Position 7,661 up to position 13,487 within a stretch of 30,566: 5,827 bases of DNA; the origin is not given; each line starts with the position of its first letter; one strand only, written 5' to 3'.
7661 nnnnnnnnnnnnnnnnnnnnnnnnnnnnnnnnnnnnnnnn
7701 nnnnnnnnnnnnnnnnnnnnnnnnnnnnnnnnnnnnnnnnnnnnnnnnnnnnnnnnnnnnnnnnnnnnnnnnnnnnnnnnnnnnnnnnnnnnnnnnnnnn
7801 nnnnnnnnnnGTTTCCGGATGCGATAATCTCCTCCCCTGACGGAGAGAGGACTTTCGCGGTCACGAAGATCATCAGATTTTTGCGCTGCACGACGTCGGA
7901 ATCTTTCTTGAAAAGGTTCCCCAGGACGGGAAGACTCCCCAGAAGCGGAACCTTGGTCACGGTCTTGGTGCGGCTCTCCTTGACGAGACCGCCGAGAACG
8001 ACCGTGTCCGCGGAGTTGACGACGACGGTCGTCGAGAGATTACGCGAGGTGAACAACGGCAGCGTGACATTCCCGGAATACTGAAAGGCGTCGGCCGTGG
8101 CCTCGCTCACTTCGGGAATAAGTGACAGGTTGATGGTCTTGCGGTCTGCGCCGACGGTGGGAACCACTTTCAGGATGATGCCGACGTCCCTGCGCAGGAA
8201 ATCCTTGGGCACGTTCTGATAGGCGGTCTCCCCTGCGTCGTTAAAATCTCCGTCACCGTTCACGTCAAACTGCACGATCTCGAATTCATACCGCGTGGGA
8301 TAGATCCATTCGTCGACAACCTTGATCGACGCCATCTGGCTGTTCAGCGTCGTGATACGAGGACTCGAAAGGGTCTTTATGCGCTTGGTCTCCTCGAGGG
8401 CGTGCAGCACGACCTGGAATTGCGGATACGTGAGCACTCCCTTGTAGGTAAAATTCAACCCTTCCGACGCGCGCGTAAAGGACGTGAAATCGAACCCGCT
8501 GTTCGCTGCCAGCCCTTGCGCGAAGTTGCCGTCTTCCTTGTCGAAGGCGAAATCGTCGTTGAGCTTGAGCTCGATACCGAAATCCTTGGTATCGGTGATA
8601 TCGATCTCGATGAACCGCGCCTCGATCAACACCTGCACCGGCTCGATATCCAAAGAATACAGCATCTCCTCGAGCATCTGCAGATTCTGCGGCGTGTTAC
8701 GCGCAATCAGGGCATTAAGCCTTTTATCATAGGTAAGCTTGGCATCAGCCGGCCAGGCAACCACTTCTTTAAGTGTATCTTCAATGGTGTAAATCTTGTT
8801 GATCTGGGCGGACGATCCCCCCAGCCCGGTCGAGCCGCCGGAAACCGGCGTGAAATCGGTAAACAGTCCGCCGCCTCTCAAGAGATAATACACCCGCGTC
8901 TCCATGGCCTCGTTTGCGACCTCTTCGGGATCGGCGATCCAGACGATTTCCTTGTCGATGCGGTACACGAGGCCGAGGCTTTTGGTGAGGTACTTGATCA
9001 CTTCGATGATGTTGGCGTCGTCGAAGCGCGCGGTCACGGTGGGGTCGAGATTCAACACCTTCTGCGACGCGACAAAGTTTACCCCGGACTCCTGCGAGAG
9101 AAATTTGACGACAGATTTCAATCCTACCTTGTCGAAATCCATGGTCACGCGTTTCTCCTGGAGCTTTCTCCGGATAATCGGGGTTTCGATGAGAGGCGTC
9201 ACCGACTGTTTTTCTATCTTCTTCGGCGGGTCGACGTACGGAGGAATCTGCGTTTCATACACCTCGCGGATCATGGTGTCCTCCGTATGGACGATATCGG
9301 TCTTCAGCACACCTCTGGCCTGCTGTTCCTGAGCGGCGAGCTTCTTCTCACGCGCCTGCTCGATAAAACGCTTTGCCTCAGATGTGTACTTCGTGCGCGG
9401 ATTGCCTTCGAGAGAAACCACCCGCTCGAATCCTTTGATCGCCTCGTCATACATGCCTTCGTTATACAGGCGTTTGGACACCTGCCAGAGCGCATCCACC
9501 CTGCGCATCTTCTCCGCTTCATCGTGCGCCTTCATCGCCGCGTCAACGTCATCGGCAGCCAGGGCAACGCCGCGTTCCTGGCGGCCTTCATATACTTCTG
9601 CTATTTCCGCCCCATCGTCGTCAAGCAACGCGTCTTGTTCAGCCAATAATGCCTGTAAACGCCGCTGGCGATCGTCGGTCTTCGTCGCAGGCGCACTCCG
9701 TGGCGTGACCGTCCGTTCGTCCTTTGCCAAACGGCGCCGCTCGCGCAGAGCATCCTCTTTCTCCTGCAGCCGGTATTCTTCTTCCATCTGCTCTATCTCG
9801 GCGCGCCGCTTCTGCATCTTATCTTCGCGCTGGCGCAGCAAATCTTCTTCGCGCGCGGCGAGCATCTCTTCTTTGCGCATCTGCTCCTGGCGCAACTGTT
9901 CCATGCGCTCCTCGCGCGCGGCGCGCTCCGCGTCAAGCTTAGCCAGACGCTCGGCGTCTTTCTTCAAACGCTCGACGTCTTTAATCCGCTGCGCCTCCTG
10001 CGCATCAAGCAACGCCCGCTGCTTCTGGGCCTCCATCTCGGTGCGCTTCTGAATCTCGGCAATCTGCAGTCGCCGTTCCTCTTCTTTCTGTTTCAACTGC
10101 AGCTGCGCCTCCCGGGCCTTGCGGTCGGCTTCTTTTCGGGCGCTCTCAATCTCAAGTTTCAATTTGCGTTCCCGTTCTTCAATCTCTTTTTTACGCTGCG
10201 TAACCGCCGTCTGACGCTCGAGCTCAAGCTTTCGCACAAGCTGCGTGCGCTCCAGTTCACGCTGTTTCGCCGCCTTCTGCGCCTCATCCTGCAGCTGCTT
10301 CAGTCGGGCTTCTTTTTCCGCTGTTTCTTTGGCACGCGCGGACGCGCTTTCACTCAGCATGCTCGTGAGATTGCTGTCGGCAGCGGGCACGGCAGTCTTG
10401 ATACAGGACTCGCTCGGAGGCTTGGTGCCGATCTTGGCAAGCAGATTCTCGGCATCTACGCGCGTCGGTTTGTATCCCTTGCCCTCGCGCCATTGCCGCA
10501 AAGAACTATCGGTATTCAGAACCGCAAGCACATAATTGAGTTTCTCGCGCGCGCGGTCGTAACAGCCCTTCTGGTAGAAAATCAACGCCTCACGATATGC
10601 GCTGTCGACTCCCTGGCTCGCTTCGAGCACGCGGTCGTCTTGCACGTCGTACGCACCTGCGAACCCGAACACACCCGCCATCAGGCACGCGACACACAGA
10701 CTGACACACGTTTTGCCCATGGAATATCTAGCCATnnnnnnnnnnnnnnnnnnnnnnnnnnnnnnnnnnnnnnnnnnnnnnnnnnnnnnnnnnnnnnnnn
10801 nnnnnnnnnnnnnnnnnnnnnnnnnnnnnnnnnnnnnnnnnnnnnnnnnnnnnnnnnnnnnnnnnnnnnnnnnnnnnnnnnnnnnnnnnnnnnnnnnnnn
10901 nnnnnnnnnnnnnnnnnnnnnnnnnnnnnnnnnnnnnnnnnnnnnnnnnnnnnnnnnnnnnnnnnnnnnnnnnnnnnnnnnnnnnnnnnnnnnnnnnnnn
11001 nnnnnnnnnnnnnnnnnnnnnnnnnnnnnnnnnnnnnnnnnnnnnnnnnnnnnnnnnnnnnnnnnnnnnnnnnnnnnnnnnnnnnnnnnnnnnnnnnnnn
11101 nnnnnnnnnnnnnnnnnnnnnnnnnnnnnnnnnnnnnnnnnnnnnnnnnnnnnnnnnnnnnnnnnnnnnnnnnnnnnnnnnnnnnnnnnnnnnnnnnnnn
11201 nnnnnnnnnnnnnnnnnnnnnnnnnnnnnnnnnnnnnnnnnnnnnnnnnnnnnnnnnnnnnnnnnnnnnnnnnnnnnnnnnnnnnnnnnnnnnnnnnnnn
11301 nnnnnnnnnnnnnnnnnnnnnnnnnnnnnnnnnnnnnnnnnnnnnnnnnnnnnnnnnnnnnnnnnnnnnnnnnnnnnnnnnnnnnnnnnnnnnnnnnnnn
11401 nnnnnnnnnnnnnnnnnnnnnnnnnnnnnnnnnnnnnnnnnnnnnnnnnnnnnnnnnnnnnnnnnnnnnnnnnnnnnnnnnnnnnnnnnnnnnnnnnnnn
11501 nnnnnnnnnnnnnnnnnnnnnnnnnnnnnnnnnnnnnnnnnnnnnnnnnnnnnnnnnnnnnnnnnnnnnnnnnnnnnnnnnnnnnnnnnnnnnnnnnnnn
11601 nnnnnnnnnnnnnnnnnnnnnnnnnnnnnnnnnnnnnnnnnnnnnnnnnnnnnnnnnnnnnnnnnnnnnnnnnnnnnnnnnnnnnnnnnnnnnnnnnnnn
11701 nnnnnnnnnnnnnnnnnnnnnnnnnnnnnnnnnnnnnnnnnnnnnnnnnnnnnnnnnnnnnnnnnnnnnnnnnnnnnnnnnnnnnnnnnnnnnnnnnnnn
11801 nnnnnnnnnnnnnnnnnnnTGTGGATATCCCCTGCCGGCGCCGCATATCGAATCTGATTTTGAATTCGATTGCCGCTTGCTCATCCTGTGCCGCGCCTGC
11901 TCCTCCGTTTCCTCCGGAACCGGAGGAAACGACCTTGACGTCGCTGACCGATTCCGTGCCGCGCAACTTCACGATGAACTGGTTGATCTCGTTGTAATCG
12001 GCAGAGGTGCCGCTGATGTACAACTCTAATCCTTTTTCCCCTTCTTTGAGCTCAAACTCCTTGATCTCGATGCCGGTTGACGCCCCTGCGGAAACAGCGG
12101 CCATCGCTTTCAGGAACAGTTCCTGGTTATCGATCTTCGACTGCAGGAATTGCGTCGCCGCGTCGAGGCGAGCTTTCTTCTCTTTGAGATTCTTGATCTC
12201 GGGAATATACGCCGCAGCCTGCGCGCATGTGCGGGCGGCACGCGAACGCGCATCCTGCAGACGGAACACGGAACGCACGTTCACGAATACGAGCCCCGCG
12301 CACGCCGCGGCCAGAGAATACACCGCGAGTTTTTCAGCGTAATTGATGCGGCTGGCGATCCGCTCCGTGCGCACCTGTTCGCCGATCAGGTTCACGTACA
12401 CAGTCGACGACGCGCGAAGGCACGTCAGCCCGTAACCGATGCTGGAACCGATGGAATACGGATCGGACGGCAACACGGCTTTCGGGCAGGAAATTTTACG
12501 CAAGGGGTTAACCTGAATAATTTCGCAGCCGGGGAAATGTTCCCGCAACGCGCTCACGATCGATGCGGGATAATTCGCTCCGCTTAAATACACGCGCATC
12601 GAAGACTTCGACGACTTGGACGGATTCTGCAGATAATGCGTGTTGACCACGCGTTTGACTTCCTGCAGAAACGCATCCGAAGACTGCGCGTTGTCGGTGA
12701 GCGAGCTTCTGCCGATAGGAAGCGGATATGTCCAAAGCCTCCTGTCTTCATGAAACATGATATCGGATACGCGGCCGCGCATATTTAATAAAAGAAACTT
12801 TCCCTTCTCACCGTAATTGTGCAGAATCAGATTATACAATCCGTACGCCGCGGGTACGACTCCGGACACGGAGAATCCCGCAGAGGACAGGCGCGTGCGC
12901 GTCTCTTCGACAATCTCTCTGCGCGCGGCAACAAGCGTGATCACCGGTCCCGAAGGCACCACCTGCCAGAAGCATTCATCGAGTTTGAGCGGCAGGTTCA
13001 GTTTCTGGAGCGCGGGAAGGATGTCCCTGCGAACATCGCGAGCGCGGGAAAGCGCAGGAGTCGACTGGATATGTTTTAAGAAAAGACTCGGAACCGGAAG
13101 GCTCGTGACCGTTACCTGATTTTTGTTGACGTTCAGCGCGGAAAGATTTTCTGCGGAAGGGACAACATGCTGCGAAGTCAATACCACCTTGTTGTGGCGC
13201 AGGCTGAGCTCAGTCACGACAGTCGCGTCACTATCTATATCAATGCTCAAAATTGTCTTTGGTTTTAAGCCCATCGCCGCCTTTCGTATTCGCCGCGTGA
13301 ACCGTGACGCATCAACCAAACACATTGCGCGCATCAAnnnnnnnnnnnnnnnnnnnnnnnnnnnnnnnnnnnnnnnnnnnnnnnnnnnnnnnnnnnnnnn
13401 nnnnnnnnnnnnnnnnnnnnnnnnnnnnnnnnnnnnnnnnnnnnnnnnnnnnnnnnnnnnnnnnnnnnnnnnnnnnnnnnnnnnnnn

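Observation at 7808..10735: Secretin carrying a charged coiled coil of about 210 residues between TPR-like helices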

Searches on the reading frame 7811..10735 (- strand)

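Call 4: search_protein_families(library=pfam, proteins=[window:7811-10735:-], max_evalue=0.01)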
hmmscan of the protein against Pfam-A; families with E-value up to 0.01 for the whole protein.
window:7811-10735:- (975 aa): 5 families
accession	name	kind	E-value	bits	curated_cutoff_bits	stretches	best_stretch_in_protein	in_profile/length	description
PF00263.26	Secretin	-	1.5e-37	129.2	27.5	1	779-963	1-168/169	Bacterial type II and III secretion system protein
PF07719.23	TPR_2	-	5.8e-06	26.5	27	0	414-444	2-32/34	Tetratricopeptide repeat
PF16344.10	FecR_C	-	3.1e-05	24.4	24.4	1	533-598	3-68/70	FecR, C-terminal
PF03958.22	Secretin_N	-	0.00011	22.7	28.2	1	653-699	16-67/69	Bacterial type II/III secretion system short domain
PF07660.19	STN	-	0.0019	18.4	28.4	0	552-594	1-43/52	Secretin and TonB N terminus short domain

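Call 6: search_protein_families(library=ncbifam, proteins=[window:7811-10735:-], max_evalue=0.01)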
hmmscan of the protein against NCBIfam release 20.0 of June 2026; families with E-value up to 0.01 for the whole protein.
window:7811-10735:- (975 aa): 9 families
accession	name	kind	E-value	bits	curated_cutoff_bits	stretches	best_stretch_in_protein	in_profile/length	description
TIGR02517.1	type_II_gspD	equivalog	1.1e-54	186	351.35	1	662-964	298-591/600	type II secretion system secretin GspD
NF042912.1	Amuc_1098_fam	equivalog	3.1e-48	164.4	750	2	762-970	565-803/805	Amuc_1098 family type IV pilus outer membrane protein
TIGR02515.1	IV_pilus_PilQ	subfamily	8.3e-44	150.2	284.35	1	528-963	2-427/428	type IV pilus secretin PilQ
TIGR02519.1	pilus_MshL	equivalog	5.8e-41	140.4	250.2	1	675-963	9-290/290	pilus (MSHA type) biogenesis protein MshL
TIGR02516.1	type_III_yscC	equivalog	6.3e-31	107.4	238.45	2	851-964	347-462/463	type III secretion system outer membrane ring subunit SctC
NF010083.0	PRK13568.1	equivalog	7.1e-23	81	554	2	896-963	350-417/419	DNA uptake porin HofQ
NF011873.0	PRK15346.1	equivalog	5.7e-20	71.5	524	2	852-950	384-481/499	EscC/YscC/HrcC family type III secretion system outer membrane ring protein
NF007851.2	PRK10560.1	exception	6.5e-18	64.7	598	2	897-964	343-410/412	DNA uptake porin HofQ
TIGR02520.1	pilus_B_mal_scr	equivalog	8.9e-05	21.2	287.65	0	681-809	253-375/513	PilN family type IVB pilus formation outer membrane protein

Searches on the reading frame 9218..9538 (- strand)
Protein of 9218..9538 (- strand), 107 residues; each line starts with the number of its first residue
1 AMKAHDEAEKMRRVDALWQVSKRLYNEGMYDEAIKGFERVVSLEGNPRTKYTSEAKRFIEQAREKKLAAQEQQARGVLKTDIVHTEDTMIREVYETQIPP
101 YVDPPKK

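Call 48: search_solved_structures(query=window:9218-9538:-, max_evalue=1)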
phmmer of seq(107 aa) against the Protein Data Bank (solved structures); distinct sequences matched with E-value up to 1: 29.
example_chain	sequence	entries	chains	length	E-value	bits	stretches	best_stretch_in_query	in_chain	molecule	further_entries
8bu0_A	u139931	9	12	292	1.5e-14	57.2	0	12-64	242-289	Consensus tetratricopeptide repeat protein | Crystal structure of an 8-repeat consensus TPR superhelix with Zinc. | Monomer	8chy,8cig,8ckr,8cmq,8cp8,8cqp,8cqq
9qhb_A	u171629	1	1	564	3.9e-13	52.7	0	12-65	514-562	Engineered tetratricopeptide repeat protein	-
8ch0_A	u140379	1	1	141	2.9e-08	37.1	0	12-48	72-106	Consensus tetratricopeptide repeat protein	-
9qhc_A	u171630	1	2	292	4.2e-08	36.5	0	12-47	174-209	Engineered tetratricopeptide repeat protein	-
2fo7_A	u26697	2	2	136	7e-08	35.8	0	12-48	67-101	SYNTHETIC CONSENSUS TPR PROTEIN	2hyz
1na0_A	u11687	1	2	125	6.1e-07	32.8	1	15-64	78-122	designed protein CTPR3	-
2wqh_A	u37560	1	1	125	2e-05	28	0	15-63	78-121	CTPR3Y3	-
5hrz_A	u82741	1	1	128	2.2e-05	27.8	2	15-65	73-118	TPR domain protein 1na0C3_3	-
1na3_A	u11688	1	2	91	9e-05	25.8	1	14-64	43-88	designed protein CTPR2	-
6v8e_A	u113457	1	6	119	0.00015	25.2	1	15-64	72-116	Designed protein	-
6vl6_A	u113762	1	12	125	0.00024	24.5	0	14-47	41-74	T33_dn2A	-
9gzg_A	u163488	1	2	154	0.0003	24.2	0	16-65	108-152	Engineered CTPR protein with glutamic acids for conductivity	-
2avp_A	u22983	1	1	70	0.00046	23.6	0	12-47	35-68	synthetic consensus TPR protein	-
6vfh_A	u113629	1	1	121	0.00061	23.2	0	13-47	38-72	T33_dn10A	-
6vfi_B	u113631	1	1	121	0.0013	22.1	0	13-47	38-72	O43_dn18B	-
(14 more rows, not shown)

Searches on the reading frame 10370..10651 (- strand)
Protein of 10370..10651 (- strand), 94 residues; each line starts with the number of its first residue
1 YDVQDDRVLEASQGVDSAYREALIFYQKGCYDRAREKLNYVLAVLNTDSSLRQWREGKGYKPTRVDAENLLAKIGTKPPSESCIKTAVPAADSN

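Call 49: search_solved_structures(query=window:10370-10651:-, max_evalue=1)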
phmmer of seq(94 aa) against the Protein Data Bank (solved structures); distinct sequences matched with E-value up to 1: 0.

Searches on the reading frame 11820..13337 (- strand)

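Call 4: search_protein_families(library=pfam, proteins=[window:11820-13337:-], max_evalue=0.01)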
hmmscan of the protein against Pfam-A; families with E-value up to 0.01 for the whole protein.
window:11820-13337:- (506 aa): 1 family
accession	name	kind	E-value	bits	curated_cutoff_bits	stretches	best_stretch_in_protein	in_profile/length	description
PF05137.18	PilN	-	5.2e-05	23.6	22.8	1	423-497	14-77/78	Fimbrial assembly protein (PilN)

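Call 6: search_protein_families(library=ncbifam, proteins=[window:11820-13337:-], max_evalue=0.01)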
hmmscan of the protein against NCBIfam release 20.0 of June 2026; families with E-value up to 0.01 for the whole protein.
window:11820-13337:- (506 aa): 1 family
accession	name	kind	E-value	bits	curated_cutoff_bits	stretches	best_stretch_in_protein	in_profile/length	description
NF045709.1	Amuc_1101_fam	equivalog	1.8e-15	56.8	650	2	113-216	106-215/608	Amuc_1101 family PilM-like pilus complex protein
